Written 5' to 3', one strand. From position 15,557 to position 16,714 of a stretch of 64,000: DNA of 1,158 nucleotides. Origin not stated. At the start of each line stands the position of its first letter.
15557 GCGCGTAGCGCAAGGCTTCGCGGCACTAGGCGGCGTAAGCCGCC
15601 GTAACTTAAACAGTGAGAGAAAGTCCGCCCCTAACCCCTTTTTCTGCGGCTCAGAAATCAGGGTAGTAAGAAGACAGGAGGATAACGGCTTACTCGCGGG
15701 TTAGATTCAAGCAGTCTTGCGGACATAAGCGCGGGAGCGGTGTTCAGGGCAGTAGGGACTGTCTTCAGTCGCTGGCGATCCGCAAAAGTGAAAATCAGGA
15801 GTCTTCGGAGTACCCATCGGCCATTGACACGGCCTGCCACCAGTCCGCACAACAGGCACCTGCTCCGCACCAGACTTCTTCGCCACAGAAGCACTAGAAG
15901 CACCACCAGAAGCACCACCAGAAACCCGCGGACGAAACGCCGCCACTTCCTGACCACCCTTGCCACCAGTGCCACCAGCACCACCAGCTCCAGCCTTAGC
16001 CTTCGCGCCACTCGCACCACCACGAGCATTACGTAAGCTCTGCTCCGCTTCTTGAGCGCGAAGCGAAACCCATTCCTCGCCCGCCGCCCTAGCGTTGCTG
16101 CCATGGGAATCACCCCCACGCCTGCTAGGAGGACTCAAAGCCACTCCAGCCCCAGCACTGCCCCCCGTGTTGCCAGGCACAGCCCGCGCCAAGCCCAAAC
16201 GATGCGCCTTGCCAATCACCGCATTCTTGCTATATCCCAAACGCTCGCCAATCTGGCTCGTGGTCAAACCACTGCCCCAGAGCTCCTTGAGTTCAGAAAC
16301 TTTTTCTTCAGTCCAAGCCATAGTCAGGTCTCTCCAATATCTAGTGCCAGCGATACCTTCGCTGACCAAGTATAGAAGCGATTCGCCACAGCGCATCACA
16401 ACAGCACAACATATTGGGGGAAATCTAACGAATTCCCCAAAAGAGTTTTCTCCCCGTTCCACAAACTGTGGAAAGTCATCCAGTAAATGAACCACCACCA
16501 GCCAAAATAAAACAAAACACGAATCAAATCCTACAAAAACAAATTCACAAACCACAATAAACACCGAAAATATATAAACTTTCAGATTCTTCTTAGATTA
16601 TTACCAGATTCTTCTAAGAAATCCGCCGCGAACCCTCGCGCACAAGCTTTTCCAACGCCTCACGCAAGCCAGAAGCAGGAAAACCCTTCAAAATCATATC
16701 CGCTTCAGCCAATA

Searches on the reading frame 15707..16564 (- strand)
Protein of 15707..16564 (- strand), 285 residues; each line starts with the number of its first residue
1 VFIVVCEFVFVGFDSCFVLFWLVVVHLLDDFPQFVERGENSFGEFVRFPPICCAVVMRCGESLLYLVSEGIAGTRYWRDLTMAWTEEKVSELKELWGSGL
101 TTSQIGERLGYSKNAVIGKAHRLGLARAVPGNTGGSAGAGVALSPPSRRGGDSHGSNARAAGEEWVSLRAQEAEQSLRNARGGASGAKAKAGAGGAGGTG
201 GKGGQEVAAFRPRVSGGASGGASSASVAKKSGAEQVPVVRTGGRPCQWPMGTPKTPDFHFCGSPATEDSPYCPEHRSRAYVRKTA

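Call 7: search_protein_families(library=pfam, proteins=[window:15707-16564:-], max_evalue=0.01)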
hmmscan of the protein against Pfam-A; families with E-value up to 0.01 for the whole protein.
window:15707-16564:- (285 aa): 1 family
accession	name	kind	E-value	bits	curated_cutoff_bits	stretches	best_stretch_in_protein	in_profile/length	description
PF07750.17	GcrA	-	5.8e-29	101.9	26.9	1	82-282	1-147/155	GcrA cell cycle regulator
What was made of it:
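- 15707..16321 (-): gcrA, the right neighbour in this strain only. Pfam GcrA (call 7).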

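Call 8: search_protein_families(library=ncbifam, proteins=[window:15707-16564:-], max_evalue=0.01)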
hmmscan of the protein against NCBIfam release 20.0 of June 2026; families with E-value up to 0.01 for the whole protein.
window:15707-16564:- (285 aa): 1 family
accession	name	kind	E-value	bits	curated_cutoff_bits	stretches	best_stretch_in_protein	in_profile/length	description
NF050816.1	sig70cofacGcrA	equivalog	5.4e-24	85.4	280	1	82-281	1-151/173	cell cycle sigma 70 cofactor GcrA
